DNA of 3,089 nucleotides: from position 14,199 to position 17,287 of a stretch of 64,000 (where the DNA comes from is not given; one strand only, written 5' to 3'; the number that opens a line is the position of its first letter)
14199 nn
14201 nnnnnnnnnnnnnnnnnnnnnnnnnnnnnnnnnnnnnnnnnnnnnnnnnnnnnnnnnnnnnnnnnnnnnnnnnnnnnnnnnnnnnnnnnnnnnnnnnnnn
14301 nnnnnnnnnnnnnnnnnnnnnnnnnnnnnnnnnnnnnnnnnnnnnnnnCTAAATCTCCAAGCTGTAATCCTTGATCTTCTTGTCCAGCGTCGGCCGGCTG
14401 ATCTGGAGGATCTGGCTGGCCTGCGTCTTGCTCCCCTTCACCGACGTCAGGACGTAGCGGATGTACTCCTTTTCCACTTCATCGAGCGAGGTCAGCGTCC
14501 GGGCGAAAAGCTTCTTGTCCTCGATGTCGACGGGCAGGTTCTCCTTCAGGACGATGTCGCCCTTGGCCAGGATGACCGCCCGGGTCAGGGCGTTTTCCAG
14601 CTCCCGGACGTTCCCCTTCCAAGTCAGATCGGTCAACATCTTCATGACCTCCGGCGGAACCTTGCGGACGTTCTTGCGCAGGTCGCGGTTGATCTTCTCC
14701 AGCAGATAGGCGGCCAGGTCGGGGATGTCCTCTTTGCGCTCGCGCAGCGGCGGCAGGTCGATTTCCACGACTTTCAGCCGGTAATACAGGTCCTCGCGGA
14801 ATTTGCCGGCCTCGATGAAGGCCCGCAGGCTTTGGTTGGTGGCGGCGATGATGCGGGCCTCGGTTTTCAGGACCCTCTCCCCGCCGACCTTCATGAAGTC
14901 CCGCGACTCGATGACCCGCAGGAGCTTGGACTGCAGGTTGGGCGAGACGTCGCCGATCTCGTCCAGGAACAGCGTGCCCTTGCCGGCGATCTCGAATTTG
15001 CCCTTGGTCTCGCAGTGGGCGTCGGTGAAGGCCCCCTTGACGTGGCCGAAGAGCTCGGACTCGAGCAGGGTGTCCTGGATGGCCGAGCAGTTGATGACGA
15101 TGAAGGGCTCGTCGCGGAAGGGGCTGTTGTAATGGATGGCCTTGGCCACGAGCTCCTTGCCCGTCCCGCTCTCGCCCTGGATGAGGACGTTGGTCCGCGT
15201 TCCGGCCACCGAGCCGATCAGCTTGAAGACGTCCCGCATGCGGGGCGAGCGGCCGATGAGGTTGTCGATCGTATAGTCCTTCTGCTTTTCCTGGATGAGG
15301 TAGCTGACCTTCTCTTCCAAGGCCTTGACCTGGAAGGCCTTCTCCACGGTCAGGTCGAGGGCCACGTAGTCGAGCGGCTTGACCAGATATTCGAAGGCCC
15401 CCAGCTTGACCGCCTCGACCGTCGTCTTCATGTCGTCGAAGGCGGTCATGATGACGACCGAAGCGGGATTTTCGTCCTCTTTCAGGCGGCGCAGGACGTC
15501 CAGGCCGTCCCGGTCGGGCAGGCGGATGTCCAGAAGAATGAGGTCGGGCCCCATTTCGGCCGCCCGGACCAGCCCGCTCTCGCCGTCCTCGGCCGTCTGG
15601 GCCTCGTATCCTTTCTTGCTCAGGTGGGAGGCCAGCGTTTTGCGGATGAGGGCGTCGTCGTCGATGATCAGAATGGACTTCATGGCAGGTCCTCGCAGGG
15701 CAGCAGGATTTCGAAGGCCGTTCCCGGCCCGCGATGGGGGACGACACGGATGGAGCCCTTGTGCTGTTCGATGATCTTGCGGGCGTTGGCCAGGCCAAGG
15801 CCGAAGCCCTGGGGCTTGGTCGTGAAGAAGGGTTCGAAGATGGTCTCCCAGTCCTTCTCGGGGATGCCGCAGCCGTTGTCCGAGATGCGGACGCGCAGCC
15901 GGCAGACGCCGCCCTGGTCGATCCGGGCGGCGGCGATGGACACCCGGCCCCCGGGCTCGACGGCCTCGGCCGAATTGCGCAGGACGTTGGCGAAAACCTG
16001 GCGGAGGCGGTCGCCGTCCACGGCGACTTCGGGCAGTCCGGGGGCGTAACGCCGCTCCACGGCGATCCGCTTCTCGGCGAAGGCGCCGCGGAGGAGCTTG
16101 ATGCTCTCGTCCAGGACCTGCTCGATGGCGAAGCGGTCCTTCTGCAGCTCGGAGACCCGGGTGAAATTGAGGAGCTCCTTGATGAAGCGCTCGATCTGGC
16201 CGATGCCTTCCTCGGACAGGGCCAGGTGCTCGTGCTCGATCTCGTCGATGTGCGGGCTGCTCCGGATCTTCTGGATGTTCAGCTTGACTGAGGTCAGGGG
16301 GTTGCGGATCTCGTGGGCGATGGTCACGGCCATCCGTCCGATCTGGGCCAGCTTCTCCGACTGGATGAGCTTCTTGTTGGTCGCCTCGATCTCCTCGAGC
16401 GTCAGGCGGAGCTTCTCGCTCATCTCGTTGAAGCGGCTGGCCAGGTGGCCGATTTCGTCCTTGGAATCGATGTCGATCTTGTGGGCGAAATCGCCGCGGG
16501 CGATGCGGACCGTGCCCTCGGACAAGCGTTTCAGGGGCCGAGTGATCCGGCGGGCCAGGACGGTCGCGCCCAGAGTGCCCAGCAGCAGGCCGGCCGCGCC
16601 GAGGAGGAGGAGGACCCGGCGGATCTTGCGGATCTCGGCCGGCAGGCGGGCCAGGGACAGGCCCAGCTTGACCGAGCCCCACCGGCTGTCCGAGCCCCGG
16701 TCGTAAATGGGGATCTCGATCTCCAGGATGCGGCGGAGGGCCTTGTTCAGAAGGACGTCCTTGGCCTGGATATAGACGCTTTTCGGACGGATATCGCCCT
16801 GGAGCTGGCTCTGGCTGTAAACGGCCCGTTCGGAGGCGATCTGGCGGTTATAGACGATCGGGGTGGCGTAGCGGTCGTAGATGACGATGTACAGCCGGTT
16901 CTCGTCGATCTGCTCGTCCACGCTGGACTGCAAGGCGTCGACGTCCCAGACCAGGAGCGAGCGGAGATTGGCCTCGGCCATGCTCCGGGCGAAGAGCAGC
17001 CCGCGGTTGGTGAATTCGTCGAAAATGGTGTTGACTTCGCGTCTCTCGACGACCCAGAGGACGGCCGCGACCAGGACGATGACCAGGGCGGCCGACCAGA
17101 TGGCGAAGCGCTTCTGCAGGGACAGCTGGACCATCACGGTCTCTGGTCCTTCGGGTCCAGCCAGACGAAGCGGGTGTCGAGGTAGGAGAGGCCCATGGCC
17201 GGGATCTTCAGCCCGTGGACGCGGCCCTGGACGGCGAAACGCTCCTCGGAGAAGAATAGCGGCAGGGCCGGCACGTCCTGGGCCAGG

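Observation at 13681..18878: Three sigma-54 promoter candidates with a shared upstream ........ motif tie the SBP-kinase-activator module to a CheY-like gene and the pgs operon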

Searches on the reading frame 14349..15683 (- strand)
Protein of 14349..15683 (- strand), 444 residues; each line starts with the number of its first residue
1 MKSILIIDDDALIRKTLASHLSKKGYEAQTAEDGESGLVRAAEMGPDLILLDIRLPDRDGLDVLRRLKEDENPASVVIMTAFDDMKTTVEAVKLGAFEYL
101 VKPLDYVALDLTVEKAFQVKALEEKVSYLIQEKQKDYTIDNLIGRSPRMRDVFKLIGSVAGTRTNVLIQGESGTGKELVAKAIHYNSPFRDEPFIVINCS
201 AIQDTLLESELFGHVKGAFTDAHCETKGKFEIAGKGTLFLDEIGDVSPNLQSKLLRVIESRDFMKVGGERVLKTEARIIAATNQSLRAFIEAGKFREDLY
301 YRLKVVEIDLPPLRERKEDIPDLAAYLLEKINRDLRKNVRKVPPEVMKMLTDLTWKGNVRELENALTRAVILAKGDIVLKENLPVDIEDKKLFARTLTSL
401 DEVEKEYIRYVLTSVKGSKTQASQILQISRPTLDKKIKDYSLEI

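Call 9: search_protein_families(library=pfam, proteins=[window:14349-15683:-])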
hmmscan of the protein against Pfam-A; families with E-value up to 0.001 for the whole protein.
window:14349-15683:- (444 aa): 10 families
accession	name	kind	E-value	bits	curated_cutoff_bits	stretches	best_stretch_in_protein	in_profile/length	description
PF00158.32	Sigma54_activat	-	1.9e-66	223.3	20.2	1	142-308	1-167/168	Sigma-54 interaction domain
PF00072.30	Response_reg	-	4.5e-28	98.1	30.2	1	4-109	1-106/111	Response regulator receiver domain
PF25601.1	AAA_lid_14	-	1.5e-23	82.9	27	1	314-391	1-78/87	AAA+ ATPase lid domain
PF14532.12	Sigma54_activ_2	-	2.7e-22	79.9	25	1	143-313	1-138/138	Sigma-54 interaction domain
PF02954.25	HTH_8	-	2.1e-10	40.6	22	1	400-440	2-42/42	Bacterial regulatory protein, Fis family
PF07728.20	AAA_5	-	3.1e-08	34.2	22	1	165-284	1-123/139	AAA domain (dynein-related subfamily)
PF07724.20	AAA_2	-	2.5e-06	28.1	27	1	164-291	4-132/166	AAA domain (Cdc48 subfamily)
PF00004.35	AAA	-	7.8e-06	26.8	21.2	1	166-284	1-110/131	ATPase family associated with various cellular activities (AAA)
PF01078.27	Mg_chelatase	-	0.00039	20.3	20.3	0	226-284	98-158/207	Magnesium chelatase, subunit ChlI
PF13191.12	AAA_16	-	0.00089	20.2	32.6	0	142-185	2-46/167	AAA ATPase domain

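Call 13: find_related_loci(query=window:14349-15683:-, collection=genome_contigs, flank=6000)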
Query window:14349-15683:- (444 aa) in genome_contigs; peptide patterns used: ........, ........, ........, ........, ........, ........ (x = any residue, [..] = any of these).
427 stretches matched a pattern; 266 encode a relative of the query (tblastn E <= 1e-3); the best 80 are kept; 80 distinct loci.
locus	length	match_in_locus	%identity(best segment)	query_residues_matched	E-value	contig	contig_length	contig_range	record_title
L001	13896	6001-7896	95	1-444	0e+0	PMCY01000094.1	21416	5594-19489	MAG: Candidatus Aminicenantes bacterium isolate fen_333 73.20120700_E2X.90_contig_163250, whole genome shotgun sequence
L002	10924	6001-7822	87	1-444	0e+0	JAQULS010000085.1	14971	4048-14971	MAG: Acidobacteriota bacterium isolate STD1_136 NODE_9879_length_14971_cov_4.897804_Sandtown_D1, whole genome shotgun se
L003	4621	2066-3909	84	1-444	0e+0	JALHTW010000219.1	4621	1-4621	MAG: Candidatus Aminicenantes bacterium isolate PFL34 seq_2742844, whole genome shotgun sequence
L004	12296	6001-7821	85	1-444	0e+0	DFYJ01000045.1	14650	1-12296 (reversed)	MAG TPA_asm: Candidatus Aminicenantes bacterium UBA4085 UBA4085_contig_47709, whole genome shotgun sequence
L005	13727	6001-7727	84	1-444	0e+0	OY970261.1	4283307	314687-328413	MAG: Candidatus Aminicenantes bacterium isolate MFD04408.bin.1.29 genome assembly, chromosome: 1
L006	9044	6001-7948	84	1-444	0e+0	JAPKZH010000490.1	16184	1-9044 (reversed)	MAG: Candidatus Aminicenantes bacterium isolate LacPavin_0920_SED5_MAG_55_12 LacPavin_0920_SED5_scaffold_2405798, whole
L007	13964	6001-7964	83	1-444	0e+0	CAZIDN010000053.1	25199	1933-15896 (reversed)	MAG TPA_asm: uncultured Eubacteriales bacterium isolate binchicken_co376_288 genome assembly, contig: NODE_1715_length_2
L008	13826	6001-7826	84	1-444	0e+0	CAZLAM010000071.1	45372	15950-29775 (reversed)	MAG TPA_asm: uncultured Eubacteriales bacterium isolate binchicken_co255_92 genome assembly, contig: k141_610872, whole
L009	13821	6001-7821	86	1-444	0e+0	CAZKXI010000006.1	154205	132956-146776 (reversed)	MAG TPA_asm: uncultured Eubacteriales bacterium isolate binchicken_co66_49 genome assembly, contig: NODE_152_length_1542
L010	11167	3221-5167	82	1-444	0e+0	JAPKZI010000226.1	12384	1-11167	MAG: Candidatus Aminicenantes bacterium isolate LacPavin_0920_SED5_MAG_59_17 LacPavin_0920_SED5_scaffold_203208, whole g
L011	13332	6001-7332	81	1-444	0e+0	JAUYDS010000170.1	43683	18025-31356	MAG: Candidatus Aminicenantes bacterium isolate C20_metabat.bin.45 C20_k141_343470, whole genome shotgun sequence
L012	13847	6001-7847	82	1-444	0e+0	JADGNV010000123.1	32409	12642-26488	MAG: Candidatus Aminicenantes bacterium isolate Chersky_507 k127_15825421, whole genome shotgun sequence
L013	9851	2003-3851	81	1-444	0e+0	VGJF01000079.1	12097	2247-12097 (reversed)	MAG: Candidatus Aminicenantes bacterium isolate M_DeepCast_400m_m2_244 M_DeepCast_400m_m2_244_Ga0194112_10009850, whole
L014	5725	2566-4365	80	1-444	0e+0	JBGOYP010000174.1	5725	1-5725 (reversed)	MAG: Candidatus Aminicenantia bacterium isolate OBJ_0618_130150_40 k141_4740908_length_5725_cov_12.0000, whole genome sh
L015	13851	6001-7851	81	1-444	0e+0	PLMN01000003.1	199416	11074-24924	MAG: Candidatus Aminicenantes bacterium isolate fen_413 73.20120800_E2X.58_contig_1016, whole genome shotgun sequence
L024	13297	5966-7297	77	1-444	0e+0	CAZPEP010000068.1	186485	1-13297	MAG TPA_asm: uncultured Eubacteriales bacterium isolate binchicken_co255_216 genome assembly, contig: k141_5227178, whol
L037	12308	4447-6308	78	1-444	0e+0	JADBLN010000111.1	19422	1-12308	MAG: Acidobacteria bacterium isolate Bin2_14.8m NODE_142_length_19422_cov_15.213456, whole genome shotgun sequence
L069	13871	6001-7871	77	1-444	0e+0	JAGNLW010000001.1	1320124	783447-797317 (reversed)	MAG: Candidatus Aminicenantes bacterium isolate Go_SlDig_bin_238 Go_SlDig_2_length_1320124_cov_13.115983, whole genome s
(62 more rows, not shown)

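Call 30: search_protein_families(library=pfam, proteins=[L069:7974-9347:+, L069:7914-9113:-, L024:8030-8728:-, L024:8725-9270:-, L001:8860-11214:+, L001:7937-8857:+, L037:6768-9836:-, L069:9609-10586:+, L001:7922-8365:-])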
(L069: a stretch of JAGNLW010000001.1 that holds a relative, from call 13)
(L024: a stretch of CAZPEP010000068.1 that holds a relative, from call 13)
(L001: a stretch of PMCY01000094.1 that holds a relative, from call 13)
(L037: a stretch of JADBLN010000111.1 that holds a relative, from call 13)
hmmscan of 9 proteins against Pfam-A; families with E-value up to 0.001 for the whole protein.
L069:7974-9347:+ (457 aa): 3 families
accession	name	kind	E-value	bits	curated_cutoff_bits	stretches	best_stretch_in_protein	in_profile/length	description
PF00266.25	Aminotran_5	-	2.1e-50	172.2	21.5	1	131-444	44-370/371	Aminotransferase class-V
PF01041.23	DegT_DnrJ_EryC1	-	4.4e-10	39.8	19.8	1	137-309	31-194/360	DegT/DnrJ/EryC1/StrS aminotransferase family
PF00155.27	Aminotran_1_2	-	1.5e-09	38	19.7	1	131-447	41-359/361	Aminotransferase class I and II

L069:7914-9113:- (399 aa): 0 families

L024:8030-8728:- (232 aa): 0 families

L024:8725-9270:- (181 aa): 2 families
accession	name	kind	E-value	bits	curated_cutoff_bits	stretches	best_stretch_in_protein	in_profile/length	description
PF08281.18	Sigma70_r4_2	-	9.9e-09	35.2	25.7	1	114-162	2-51/54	Sigma-70, region 4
PF04542.20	Sigma70_r2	-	0.00039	20.6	24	1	18-78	9-69/71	Sigma-70 region 2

L001:8860-11214:+ (784 aa): 2 families
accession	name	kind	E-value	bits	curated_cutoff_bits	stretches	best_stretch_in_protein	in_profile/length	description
PF19313.5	DUF5916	-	5.1e-20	72.2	22.6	1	294-464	5-185/572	Domain of unknown function (DUF5916)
PF06452.16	CBM9_1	-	1.2e-05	25.7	23.4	1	93-237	1-136/185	Carbohydrate family 9 binding domain-like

L001:7937-8857:+ (306 aa): 1 family
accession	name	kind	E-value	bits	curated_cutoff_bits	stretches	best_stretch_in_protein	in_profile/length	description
PF01937.24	ARMT1-like_dom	-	2.6e-69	234.3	25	1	4-270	2-306/311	Damage-control phosphatase ARMT1-like domain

L037:6768-9836:- (1022 aa): 3 families
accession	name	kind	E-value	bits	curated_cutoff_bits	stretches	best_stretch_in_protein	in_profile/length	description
PF00873.25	ACR_tran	-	1.5e-228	761.6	28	1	10-1015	4-1020/1021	AcrB/AcrD/AcrF family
PF03176.21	MMPL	-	1.5e-09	37.7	20.5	2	819-1015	100-302/333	MMPL family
PF02355.23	SecD_SecF_C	-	0.00087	19.2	20.5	0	335-490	32-185/189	Protein export membrane protein SecD/SecF, C-terminal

L069:9609-10586:+ (325 aa): 2 families
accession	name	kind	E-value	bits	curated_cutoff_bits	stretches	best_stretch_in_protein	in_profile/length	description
PF02729.26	OTCace_N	-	5.6e-47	160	29.9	1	23-165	1-148/148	Aspartate/ornithine carbamoyltransferase, carbamoyl-P binding domain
PF00185.30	OTCace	-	1.7e-32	113.1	29.4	1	172-320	2-156/157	Aspartate/ornithine carbamoyltransferase, Asp/Orn binding domain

L001:7922-8365:- (147 aa): 0 families

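Call 46: search_solved_structures(query=window:14349-15683:-, max_evalue=1e-30)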
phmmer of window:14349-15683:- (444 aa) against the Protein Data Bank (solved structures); distinct sequences matched with E-value up to 1e-30: 35.
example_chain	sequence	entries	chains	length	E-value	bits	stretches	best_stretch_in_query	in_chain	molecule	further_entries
4l4u_A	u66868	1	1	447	4.5e-101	342.4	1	3-443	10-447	Transcriptional regulator (NtrC family)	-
1ny5_A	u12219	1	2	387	1.4e-93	317.7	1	3-381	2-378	transcriptional regulator (NtrC family)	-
5ep0_A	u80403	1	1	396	1.2e-88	301.4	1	2-387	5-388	Putative repressor protein luxO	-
3dzd_A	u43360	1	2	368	6.2e-86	292.5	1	2-378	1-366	Transcriptional regulator (NtrC family)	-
1ojl_A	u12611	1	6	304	2.6e-78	267.4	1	141-437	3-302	TRANSCRIPTIONAL REGULATORY PROTEIN ZRAR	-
9qq6_C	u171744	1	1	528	1e-77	265.4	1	128-382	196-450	Nif-specific regulatory protein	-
5m7n_A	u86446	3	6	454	1.1e-69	239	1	3-439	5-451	Nitrogen assimilation regulatory protein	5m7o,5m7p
4ly6_A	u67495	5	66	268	1e-67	232.5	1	132-381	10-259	Transcriptional regulator (NtrC family)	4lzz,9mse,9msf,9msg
1ny6_A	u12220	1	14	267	1e-67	232.5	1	132-381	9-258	transcriptional regulator (NtrC family)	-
3m0e_A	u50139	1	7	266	6.3e-67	229.9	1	132-381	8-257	Transcriptional regulator (NtrC family)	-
26jl_A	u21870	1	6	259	1.6e-66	228.6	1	141-385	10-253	Flagellar regulatory protein A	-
6jdi_A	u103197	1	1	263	7.7e-64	219.7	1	141-378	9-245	Nitrogen assimilation regulatory protein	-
8p53_C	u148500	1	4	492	1e-63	219.3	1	139-395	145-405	Transcriptional regulator FleQ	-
5ep2_A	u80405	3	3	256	1.4e-63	218.9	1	142-387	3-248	Putative repressor protein luxO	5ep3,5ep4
5ep1_A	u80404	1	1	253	1.4e-63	218.9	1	142-387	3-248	Putative repressor protein luxO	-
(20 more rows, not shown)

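Call 49: search_protein_families(library=ncbifam, proteins=[window:14349-15683:-])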
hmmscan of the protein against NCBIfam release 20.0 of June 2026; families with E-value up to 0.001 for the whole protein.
window:14349-15683:- (444 aa): 113 families (the best 25 are shown)
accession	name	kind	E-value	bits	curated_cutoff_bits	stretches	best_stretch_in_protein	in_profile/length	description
NF008469.0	PRK11361.1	equivalog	1.1e-137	459.6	714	1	2-443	5-457/461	acetoacetate metabolism transcriptional regulator AtoC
TIGR01818.1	ntrC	equivalog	1.2e-127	426.5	558.6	1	4-390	1-384/463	nitrogen regulation protein NR(I)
TIGR02915.1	PEP_resp_reg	equivalog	1.1e-113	380.5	502.6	1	4-442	1-444/445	PEP-CTERM-box response regulator transcription factor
NF007689.0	PRK10365.1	equivalog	7.7e-112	374.3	760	1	4-437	8-439/441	sigma-54-dependent response regulator transcription factor ZraR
NF008176.1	PRK10923.1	equivalog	8.3e-110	367.5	620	1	4-392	6-390/469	nitrogen regulation protein NR(I)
NF041946.1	LuxO_transreg_Vib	equivalog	1.1e-109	367.3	800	1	8-391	3-384/463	quorum-sensing sigma-54 dependent transcriptional regulator LuxO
NF041552.1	TF_PrdR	equivalog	1.1e-104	350.9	795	1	118-440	243-576/577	sigma-54 dependent transcriptional regulator PrdR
TIGR01817.1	nifA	equivalog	8.4e-103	344.9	528.85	1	119-399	177-452/534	nif-specific transcriptional activator NifA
NF051870.1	NAssimRespRegNtrX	equivalog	3e-95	319.8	600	1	1-439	1-449/452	nitrogen assimilation response regulator NtrX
NF011695.0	PRK15115.1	equivalog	3.4e-93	312.8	763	1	3-436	8-432/445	two-component system response regulator GlrR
NF049963.1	RespRegFlgRCampy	domain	5.7e-93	312.1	750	1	4-442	3-429/429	fla regulon two-component system response regulator FlgR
NF038308.1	RNA_repair_RtcR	equivalog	3.5e-91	306.6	650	1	114-396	154-445/530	RNA repair transcriptional activator RtcR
NF003451.0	PRK05022.1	equivalog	8.1e-91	305.3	476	1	111-395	157-442/512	nitric oxide reductase transcriptional regulator NorR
NF050807.1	TransRegFlbDCaul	equivalog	1.1e-88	298.1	750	1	24-441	23-439/454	sigma-54-dependent transcriptional regulator FlbD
NF011958.0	PRK15429.1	equivalog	1.7e-82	278.1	830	1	123-441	362-685/692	formate hydrogenlyase transcriptional activator FlhA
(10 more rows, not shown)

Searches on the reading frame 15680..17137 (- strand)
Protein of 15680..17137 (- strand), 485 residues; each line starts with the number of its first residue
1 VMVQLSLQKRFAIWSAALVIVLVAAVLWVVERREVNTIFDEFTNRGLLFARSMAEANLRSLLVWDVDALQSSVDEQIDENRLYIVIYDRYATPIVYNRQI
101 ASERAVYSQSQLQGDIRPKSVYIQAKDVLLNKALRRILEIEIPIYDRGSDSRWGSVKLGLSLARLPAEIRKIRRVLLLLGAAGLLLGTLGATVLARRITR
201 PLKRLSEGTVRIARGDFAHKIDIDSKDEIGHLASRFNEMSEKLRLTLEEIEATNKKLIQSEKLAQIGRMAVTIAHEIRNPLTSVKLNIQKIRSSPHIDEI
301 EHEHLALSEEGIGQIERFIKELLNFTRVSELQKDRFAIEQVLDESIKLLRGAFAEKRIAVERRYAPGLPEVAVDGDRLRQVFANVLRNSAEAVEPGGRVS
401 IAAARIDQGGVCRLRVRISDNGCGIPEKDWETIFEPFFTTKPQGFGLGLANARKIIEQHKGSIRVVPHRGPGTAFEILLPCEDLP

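Call 9: search_protein_families(library=pfam, proteins=[window:15680-17137:-])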
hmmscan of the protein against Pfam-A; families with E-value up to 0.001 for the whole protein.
window:15680-17137:- (485 aa): 3 families
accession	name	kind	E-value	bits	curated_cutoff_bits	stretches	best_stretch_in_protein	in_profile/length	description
PF02518.31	HATPase_c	-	1.3e-24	87.2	26.4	1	374-481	2-109/111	Histidine kinase-, DNA gyrase B-, and HSP90-like ATPase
PF00672.30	HAMP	-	6.7e-19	68.4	25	1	193-244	1-52/53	HAMP domain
PF00512.31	HisKA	-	2.6e-08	34.2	26.9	1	267-328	3-63/66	His Kinase A (phospho-acceptor) domain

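Call 49: search_protein_families(library=ncbifam, proteins=[window:15680-17137:-])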
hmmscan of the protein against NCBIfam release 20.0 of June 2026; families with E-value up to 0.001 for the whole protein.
window:15680-17137:- (485 aa): 89 families (the best 25 are shown)
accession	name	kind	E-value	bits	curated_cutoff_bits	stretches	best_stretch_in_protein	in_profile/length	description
NF008468.0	PRK11360.1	equivalog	3.3e-67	227.2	646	2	250-482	380-609/616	two-component system sensor histidine kinase AtoS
NF033092.0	HK_WalK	equivalog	7e-49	166.9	725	2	272-481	378-594/594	cell wall metabolism sensor histidine kinase WalK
NF007688.0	PRK10364.1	equivalog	2.4e-48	165.1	479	1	255-481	229-451/460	two-component system sensor histidine kinase ZraS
NF010411.0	PRK13837.1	equivalog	1.9e-39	135.4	647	1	248-482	432-676/828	two-component system VirA-like sensor kinase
NF012163.2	BaeS_SmeS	equivalog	1.4e-35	123.1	500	1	172-465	162-442/457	sensor histidine kinase efflux regulator BaeS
NF045911.1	TCSHisKinNblS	equivalog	2.3e-35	122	1000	2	271-477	393-616/621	two-component system sensor histidine kinase NblS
NF047496.1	HK_LIC11548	equivalog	6.6e-35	120.9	750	1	160-480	264-588/589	LIC_11548 family sensor histidine kinase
NF038348.1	T2SS_HK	subfamily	9e-35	120.1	450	2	297-481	390-573/574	histidine kinase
NF052574.1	HisKinEspCMyxo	equivalog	9.4e-35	120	1200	1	254-481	405-637/785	serine histidine kinase EspC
NF006800.0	PRK09303.1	equivalog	2.1e-33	115.8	342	1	243-481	128-377/383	histidine kinase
NF046044.1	PnpS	equivalog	9e-33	113.8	400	1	273-480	177-390/390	two-component system histidine kinase PnpS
NF046026.1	HisKinCckACaul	equivalog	4.9e-32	110.9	1000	1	251-481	287-532/678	cell cycle histidine kinase CckA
NF047794.1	HisKinPtgB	equivalog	1.6e-31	109.3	1000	1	182-465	344-639/656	two-component system sensor histidine kinase PgtB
NF040691.1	MtrAB_MtrB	equivalog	3.2e-30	105.6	450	1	159-481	173-492/507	MtrAB system histidine kinase MtrB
NF007837.0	PRK10549.1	equivalog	3.8e-30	105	603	1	173-482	163-459/466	envelope stress sensor histidine kinase BaeS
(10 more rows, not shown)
